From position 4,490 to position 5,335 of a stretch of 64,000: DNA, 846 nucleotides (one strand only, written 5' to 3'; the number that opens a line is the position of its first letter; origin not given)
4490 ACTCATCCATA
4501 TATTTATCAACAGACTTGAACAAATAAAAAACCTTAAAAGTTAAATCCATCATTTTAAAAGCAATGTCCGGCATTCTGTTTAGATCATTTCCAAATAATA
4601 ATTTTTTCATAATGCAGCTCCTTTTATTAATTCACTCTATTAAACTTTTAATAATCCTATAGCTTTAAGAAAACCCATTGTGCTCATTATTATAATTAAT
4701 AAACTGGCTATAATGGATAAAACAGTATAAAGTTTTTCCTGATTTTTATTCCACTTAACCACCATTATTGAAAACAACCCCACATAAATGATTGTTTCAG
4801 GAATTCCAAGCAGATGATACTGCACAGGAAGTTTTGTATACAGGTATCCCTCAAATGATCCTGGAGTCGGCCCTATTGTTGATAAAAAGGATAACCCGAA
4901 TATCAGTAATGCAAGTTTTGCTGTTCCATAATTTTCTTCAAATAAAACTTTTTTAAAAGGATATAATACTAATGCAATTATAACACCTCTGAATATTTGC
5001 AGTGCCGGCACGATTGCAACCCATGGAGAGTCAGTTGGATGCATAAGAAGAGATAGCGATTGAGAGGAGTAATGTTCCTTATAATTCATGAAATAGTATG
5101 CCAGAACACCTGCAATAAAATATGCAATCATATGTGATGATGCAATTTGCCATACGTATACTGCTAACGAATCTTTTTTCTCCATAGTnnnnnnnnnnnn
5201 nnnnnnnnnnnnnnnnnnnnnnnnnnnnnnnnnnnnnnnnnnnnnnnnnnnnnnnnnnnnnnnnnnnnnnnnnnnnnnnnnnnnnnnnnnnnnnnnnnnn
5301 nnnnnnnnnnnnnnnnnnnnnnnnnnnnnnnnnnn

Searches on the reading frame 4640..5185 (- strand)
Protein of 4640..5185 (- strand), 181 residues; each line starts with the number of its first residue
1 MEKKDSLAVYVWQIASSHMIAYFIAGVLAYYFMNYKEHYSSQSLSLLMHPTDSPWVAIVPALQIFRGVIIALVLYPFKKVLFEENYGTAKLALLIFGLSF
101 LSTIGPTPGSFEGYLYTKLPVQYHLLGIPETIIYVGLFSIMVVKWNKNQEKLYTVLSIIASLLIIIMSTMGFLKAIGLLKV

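Call 3: search_protein_families(library=pfam, proteins=[window:4640-5185:-], max_evalue=0.01)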
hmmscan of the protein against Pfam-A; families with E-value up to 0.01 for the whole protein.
window:4640-5185:- (181 aa): 0 families

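Call 4: search_protein_families(library=ncbifam, proteins=[window:4640-5185:-], max_evalue=0.01)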
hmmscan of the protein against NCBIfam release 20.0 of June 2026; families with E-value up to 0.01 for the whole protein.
window:4640-5185:- (181 aa): 0 families

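Call 7: find_homologous_proteins(query=window:4640-5185:-)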
Query window:4640-5185:- (181 aa): 116 proteins with E <= 0.001 among 376 candidates.
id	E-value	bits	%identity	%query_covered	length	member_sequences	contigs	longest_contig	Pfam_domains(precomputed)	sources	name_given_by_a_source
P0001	7.1e-110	383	100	100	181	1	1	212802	-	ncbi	-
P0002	2.1e-94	332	87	100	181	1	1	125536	-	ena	-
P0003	1.3e-91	323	88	95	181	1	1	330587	-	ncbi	-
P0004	1.0e-88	314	83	100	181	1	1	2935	-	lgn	-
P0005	2.3e-87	310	85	100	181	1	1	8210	-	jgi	jgi:hypothetical protein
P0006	2.8e-80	286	74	100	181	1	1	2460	-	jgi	jgi:hypothetical protein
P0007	8.3e-72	259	73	90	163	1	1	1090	-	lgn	-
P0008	3.8e-70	253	66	100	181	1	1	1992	-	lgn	-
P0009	2.6e-69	251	63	99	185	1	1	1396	-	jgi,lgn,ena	-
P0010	3.1e-67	244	65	99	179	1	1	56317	-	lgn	-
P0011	1.1e-66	242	62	99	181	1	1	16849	-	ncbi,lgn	-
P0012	2.3e-62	228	58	98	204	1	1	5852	-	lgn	-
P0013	5.9e-60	220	59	98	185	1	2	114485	-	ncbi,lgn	-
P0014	5.9e-60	220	60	97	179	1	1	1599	-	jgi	jgi:hypothetical protein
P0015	9.9e-60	220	64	85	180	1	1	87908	-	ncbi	-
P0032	9.4e-54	200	53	98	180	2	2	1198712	-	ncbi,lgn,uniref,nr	ncbi:hypothetical protein GCM10027275_08670 [Rhabdobacter roseus]|uniref:Uncharacterized protein n=1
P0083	3.2e-48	182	50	95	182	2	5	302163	-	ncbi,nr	ncbi:MAG: hypothetical protein NC038_08485 [Paludibacter sp.]|nr:hypothetical protein [Bacteroidales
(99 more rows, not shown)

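Call 8: find_encoding_contigs(protein=window:4640-5185:-, flank=10000)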
Protein window:4640-5185:- (181 aa): no gene with exactly this product is on record in the collection.

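Call 9: find_encoding_contigs(protein=P0001, flank=6000, max_places=2)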
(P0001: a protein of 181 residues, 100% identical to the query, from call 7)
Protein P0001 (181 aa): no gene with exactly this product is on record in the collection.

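Call 10: find_encoding_contigs(protein=P0032, flank=6000, max_places=2)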
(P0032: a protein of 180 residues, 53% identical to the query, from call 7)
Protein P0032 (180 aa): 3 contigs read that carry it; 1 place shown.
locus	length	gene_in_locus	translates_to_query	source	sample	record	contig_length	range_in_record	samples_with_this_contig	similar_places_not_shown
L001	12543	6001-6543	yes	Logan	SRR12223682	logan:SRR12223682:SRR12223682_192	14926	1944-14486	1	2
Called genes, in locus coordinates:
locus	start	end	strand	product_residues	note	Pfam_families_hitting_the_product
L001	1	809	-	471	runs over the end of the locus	PF12801:Fer4_5, PF13484:Fer4_16 (faint), PF13237:Fer4_10 (weak), PF13534:Fer4_17 (weak), PF13746:Fer4_18, PF12838:Fer4_7 (weak), PF13187:Fer4_9 (weak), PF11614:FixG_C, +1 more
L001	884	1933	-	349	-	PF14715:FixP_N, PF00034:Cytochrom_C, PF13442:Cytochrome_CBB3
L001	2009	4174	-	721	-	PF00115:COX1, PF02433:FixO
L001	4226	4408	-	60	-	PF03597:FixS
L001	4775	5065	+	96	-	PF01909:NTP_transf_2, PF18765:Polbeta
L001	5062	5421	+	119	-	PF01934:HepT-like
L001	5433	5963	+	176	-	PF13302:Acetyltransf_3, PF13523:Acetyltransf_8, PF00583:Acetyltransf_1, PF13508:Acetyltransf_7 (weak)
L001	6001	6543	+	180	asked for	-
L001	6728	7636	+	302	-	PF00005:ABC_tran, PF13304:AAA_21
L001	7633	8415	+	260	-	PF12679:ABC2_membrane_2 (weak), PF12730:ABC2_membrane_4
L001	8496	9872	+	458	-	-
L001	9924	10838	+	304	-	PF12833:HTH_18, PF00165:HTH_AraC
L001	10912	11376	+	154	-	-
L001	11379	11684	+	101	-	PF12823:DUF3817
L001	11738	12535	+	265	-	PF20613:HipA_2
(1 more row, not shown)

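Call 11: find_encoding_contigs(protein=P0083, flank=6000, max_places=2)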
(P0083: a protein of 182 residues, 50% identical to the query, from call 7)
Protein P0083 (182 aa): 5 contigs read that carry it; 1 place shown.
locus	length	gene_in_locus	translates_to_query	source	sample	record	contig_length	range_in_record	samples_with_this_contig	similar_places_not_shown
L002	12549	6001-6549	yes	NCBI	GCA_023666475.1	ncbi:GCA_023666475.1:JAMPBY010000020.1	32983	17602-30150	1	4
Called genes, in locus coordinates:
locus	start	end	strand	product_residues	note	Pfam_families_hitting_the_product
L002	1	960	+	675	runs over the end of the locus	PF07715:Plug, PF00593:TonB_dep_Rec_b-barrel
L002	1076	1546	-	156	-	PF02590:SPOUT_MTase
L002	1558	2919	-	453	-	PF04087:DUF389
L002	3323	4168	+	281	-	PF02749:QRPTase_N, PF01729:QRPTase_C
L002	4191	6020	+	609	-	PF01321:Creatinase_N, PF16189:Creatinase_N_2, PF00557:Peptidase_M24, PF16188:Peptidase_M24_C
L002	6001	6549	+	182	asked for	-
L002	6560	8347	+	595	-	PF03485:Arg_tRNA_synt_N (weak), PF00750:tRNA-synt_1d, PF05746:DALR_1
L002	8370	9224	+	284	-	PF01678:DAP_epimerase, PF02567:PhzC-PhzF (weak), PF01678:DAP_epimerase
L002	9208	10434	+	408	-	PF00155:Aminotran_1_2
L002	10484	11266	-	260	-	-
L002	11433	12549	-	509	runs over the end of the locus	PF12072:RNase_Y_N, PF00013:KH_1, PF01966:HD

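Call 12: find_encoding_contigs(protein=P0003, flank=7000, max_places=2)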
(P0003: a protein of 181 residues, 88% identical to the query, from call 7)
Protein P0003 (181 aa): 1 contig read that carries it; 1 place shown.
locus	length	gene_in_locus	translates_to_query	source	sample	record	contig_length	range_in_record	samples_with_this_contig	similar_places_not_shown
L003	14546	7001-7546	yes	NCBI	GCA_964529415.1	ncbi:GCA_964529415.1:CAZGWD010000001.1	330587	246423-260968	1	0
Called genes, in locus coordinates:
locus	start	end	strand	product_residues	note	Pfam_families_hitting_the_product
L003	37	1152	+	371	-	-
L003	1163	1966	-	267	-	PF00106:adh_short, PF08659:KR, PF13561:adh_short_C2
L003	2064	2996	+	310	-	PF06342:DUF1057 (faint), PF00561:Abhydrolase_1, PF12146:Hydrolase_4, PF12697:Abhydrolase_6 (weak)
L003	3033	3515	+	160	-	-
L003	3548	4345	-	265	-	PF00753:Lactamase_B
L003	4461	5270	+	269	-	PF00226:DnaJ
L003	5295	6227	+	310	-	PF00072:Response_reg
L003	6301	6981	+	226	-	-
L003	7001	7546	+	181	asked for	-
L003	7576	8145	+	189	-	PF01209:Ubie_methyltran, PF05148:Methyltransf_8 (faint), PF13489:Methyltransf_23, PF01728:FtsJ (weak), PF13847:Methyltransf_31, PF08241:Methyltransf_11, PF08242:Methyltransf_12, PF13649:Methyltransf_25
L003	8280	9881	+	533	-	PF07694:5TM-5TMR_LYT, PF08447:PAS_3, PF07568:HisKA_2, PF02518:HATPase_c (weak)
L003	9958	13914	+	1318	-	PF00072:Response_reg, PF00989:PAS, PF08447:PAS_3, PF08448:PAS_4, PF13426:PAS_9, PF08447:PAS_3, PF13426:PAS_9, PF00989:PAS, +11 more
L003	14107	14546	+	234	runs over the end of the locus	PF00528:BPD_transp_1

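Call 13: find_encoding_contigs(protein=P0013, flank=7000, max_places=2)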
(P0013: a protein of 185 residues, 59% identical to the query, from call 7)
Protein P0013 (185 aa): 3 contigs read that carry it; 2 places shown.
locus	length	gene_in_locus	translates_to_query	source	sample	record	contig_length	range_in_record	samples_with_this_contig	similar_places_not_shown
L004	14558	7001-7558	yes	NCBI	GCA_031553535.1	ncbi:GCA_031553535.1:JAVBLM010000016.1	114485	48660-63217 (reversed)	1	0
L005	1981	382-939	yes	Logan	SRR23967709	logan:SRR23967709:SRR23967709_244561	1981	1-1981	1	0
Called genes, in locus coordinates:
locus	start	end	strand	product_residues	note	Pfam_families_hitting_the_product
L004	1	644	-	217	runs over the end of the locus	PF13590:DUF4136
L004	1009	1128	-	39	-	-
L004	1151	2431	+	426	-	PF03572:Peptidase_S41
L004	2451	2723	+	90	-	PF08922:DUF1905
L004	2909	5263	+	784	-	PF05140:ResB, PF01578:Cytochrom_C_asm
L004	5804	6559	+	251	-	PF02535:Zip (weak)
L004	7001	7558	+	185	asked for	-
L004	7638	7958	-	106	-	-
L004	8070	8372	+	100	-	-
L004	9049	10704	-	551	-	PF00082:Peptidase_S8, PF18962:Por_Secre_tail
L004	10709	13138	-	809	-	PF02190:LON_substr_bdg, PF08298:AAA_PrkA (weak), PF00004:AAA, PF07728:AAA_5, PF22667:Lon_lid, PF05362:Lon_C, PF13541:ChlI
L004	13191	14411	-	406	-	PF13562:NTP_transf_4, PF00132:Hexapep (faint)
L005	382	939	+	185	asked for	-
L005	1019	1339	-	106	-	-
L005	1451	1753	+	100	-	-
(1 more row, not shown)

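Call 23: find_related_loci(query=A1, collection=genome_contigs, flank=6000)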
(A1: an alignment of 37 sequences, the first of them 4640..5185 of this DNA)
Query A1 (181 aa) in genome_contigs; peptide patterns used: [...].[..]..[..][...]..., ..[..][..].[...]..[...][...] (x = any residue, [..] = any of these).
59 stretches matched a pattern; 37 encode a relative of the query (tblastn E <= 1e-3); 37 distinct loci.
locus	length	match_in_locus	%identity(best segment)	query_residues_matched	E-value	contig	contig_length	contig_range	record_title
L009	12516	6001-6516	88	10-181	1e-93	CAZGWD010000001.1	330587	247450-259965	MAG TPA_asm: uncultured Leptospirales bacterium isolate SRP302447_co4_375 genome assembly, contig: NODE_92_length_330587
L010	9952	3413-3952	62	1-180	9e-74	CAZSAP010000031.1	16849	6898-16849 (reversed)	MAG TPA_asm: uncultured bacterium isolate binchicken_co269_236 genome assembly, contig: NODE_3167_length_16849_cov_58.51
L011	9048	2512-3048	56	1-179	2e-61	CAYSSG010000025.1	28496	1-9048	MAG TPA_asm: uncultured Atribacterota bacterium isolate SRP192927_co6_450 genome assembly, contig: NODE_3143_length_2849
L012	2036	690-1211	54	1-175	3e-62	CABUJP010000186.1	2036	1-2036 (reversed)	MAG TPA_asm: uncultured Alistipes sp. isolate MGYG-HGUT-04056 genome assembly, contig: GUT_GENOME255109_186, whole genom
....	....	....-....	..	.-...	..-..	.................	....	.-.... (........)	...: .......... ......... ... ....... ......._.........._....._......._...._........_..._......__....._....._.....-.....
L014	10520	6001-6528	54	4-179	2e-59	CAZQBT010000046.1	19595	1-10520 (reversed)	MAG TPA_asm: uncultured Brevinematales bacterium isolate SRP241341_co1_258 genome assembly, contig: NODE_3170_length_195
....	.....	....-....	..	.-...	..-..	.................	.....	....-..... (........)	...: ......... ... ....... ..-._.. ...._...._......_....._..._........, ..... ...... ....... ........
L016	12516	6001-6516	55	1-172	4e-59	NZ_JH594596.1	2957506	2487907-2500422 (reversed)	Odoribacter laneus YIT 12061 supercont1.1, whole genome shotgun sequence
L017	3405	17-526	53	10-180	1e-58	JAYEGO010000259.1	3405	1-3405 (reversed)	MAG: Bacteroidota bacterium isolate MAG244 MAG244_259, whole genome shotgun sequence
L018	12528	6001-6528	51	2-178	9e-57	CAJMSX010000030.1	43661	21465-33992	TPA_asm: uncultured bacterium isolate SRR5580395-bin.24 genome assembly, contig: NODE_1060_length_43661_cov_5.611865, wh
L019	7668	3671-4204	52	1-178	9e-57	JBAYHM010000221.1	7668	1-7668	MAG: Treponemataceae bacterium isolate SO_2016_GW1_15 scaffold18097_OW334_2016, whole genome shotgun sequence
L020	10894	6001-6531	48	3-180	2e-56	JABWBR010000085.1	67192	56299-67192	MAG: Saprospiraceae bacterium isolate MAG_35 scaffold_1974, whole genome shotgun sequence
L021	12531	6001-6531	53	1-177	2e-55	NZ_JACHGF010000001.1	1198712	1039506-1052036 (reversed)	Rhabdobacter roseus strain DSM 105074 Ga0415339_01, whole genome shotgun sequence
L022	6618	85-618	53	2-180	8e-55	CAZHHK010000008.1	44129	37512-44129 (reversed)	MAG TPA_asm: uncultured Spirochaetales bacterium isolate SRP167436_co1_204 genome assembly, contig: NODE_1082_length_441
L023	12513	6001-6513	50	10-181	1e-53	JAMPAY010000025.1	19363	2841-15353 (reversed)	MAG: Paludibacter sp. isolate NALB_7813_3 Scaffold_#25__SCF_025___19363_bp, whole genome shotgun sequence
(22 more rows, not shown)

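Call 28: find_encoding_contigs(protein=P0002, flank=7000, max_places=2)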
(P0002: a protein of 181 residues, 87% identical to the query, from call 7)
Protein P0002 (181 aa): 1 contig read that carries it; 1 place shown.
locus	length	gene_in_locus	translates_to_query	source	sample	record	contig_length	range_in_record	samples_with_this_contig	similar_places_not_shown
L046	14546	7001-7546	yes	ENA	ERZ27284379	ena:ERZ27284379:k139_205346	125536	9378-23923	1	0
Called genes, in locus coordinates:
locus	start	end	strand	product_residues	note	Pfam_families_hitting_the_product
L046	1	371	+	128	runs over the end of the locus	PF06803:DUF1232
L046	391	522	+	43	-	-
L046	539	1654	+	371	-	-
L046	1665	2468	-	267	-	PF00106:adh_short, PF08659:KR, PF13561:adh_short_C2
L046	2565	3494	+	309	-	PF00561:Abhydrolase_1, PF12146:Hydrolase_4, PF12697:Abhydrolase_6 (weak)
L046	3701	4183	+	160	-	-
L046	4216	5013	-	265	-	PF00753:Lactamase_B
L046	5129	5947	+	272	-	PF00226:DnaJ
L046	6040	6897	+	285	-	PF00072:Response_reg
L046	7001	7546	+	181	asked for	-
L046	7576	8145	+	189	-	PF01209:Ubie_methyltran, PF13489:Methyltransf_23, PF01728:FtsJ (weak), PF13847:Methyltransf_31, PF08241:Methyltransf_11, PF08242:Methyltransf_12, PF13649:Methyltransf_25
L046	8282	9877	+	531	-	PF07694:5TM-5TMR_LYT, PF08447:PAS_3, PF07568:HisKA_2, PF02518:HATPase_c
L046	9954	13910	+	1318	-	PF00072:Response_reg, PF00989:PAS, PF08447:PAS_3, PF13426:PAS_9, PF08447:PAS_3, PF13426:PAS_9, PF00989:PAS, PF13426:PAS_9, +14 more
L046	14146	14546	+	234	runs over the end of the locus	PF00528:BPD_transp_1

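Call 29: find_encoding_contigs(protein=P0005, flank=7000, max_places=2)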
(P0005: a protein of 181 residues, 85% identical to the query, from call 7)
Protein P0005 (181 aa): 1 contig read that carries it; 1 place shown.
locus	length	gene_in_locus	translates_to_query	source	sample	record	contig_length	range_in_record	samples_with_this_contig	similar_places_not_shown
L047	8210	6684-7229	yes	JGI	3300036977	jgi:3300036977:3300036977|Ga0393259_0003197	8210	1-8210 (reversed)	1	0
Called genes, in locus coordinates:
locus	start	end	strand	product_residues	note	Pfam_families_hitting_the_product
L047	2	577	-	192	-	?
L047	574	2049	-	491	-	PF11794:HpaB_N, PF03241:HpaB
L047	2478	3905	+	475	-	-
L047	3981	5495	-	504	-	PF00890:FAD_binding_2 (faint), PF01266:DAO (faint), PF01593:Amino_oxidase, PF03486:HI0933_like (faint), PF07992:Pyr_redox_2 (faint), PF12831:FAD_oxidored (weak), PF13450:NAD_binding_8, PF13738:Pyr_redox_3 (weak)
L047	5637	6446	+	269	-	PF00226:DnaJ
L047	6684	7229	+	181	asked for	-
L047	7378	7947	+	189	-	PF01209:Ubie_methyltran, PF13489:Methyltransf_23, PF01728:FtsJ, PF13847:Methyltransf_31, PF08241:Methyltransf_11, PF08242:Methyltransf_12, PF13649:Methyltransf_25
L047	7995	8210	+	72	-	?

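Call 45: predict_structure(alignment_id=A1)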
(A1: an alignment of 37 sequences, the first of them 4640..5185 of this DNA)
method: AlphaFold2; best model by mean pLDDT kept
length: 181 residues; sequences in the alignment: 37
mean_pLDDT: 77.4   pTM: 0.76
mean pLDDT of the five models: 77.4, 75.9, 73.9, 72.8, 71.9
residues with pLDDT >= 90: 39; 70-90: 87; 50-70: 44; < 50: 11
segments of 3 or more residues with pLDDT < 50: 101-106
pLDDT, mean of each block of 10 residues (from residue 1): 69 93 84 67 60 75 86 86 80 76 48 55 71 88 86 93 93 85 59
secondary structure, 60 per line:
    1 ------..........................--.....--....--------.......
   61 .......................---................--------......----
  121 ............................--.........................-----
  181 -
elements in order: H7-32 H35-39 H42-45 H54-83 H87-102 H111-116 H121-148 H151-175

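Call 56: search_protein_families(library=ncbifam, proteins=[window:4640-5185:-], max_evalue=10)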
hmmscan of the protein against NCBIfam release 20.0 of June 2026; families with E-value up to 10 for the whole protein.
window:4640-5185:- (181 aa): 1 family
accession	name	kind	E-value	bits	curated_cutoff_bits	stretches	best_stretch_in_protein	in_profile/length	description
TIGR02866.1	CoxB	equivalog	0.17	11.4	147.7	1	9-73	12-76/202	cytochrome c oxidase subunit II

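Call 62: search_protein_representatives(alignment_id=A1)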
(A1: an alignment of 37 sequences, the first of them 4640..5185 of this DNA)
Query: 37 sequences, 181 profile positions. Proteins with E-value up to 0.001 (for the whole library): 612; up to 1e-10: 368; up to 1e-30: 77. The best 150 are listed.
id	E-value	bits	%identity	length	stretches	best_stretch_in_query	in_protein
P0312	3.7e-68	245.1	-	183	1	4-179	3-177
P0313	1.1e-67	243.6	-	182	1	3-179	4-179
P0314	1.9e-65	236.3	-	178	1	5-178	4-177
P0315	4.3e-65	235.1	-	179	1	1-178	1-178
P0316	5.6e-59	215.2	-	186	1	6-137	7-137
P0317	4.6e-57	209.0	-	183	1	1-180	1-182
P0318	9.3e-57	208.0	-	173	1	44-179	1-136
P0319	1.0e-56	207.8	-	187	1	8-175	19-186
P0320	2.5e-54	200.0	-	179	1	4-140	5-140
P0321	7.3e-54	198.5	-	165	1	17-179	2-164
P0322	2.3e-53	196.9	-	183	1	3-180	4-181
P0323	1.3e-52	194.4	-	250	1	5-179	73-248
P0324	6.7e-52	192.1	-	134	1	5-133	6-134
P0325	3.3e-51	189.9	-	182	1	3-175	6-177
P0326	2.5e-49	183.7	-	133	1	48-178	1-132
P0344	2.5e-39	151.2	-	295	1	5-165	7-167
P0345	3.2e-39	150.8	-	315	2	4-151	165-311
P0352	4.1e-37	144.0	-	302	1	1-173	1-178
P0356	1.8e-36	141.8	-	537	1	9-174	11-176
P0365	5.8e-35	136.9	-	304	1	7-152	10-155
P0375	1.1e-32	129.5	-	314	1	9-158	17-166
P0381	1.9e-31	125.5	-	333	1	6-172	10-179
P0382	2.0e-31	125.4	-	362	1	6-174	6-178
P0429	1.6e-27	112.7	-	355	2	9-149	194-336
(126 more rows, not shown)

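Call 63: search_protein_families(library=pfam, proteins=[P0356, P0382, P0381, P0344, P0352, P0345, P0429, P0365, P0375, P0323], max_evalue=0.01)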
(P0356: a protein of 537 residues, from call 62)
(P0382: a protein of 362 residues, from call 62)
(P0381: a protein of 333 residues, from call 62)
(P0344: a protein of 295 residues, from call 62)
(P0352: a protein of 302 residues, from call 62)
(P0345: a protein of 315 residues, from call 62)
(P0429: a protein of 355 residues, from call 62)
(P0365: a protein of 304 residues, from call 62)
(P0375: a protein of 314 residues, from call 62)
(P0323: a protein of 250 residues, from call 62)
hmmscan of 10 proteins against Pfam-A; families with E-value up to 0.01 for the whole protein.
P0356 (537 aa): 0 families

P0382 (362 aa): 0 families

P0381 (333 aa): 0 families

P0344 (295 aa): 0 families

P0352 (302 aa): 0 families

P0345 (315 aa): 0 families

P0429 (355 aa): 1 family
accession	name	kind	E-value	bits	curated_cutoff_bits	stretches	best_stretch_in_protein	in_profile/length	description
PF07178.16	TraL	-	0.0014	19.3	24.4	0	73-136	21-85/90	TraL protein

P0365 (304 aa): 0 families

P0375 (314 aa): 0 families

P0323 (250 aa): 0 families
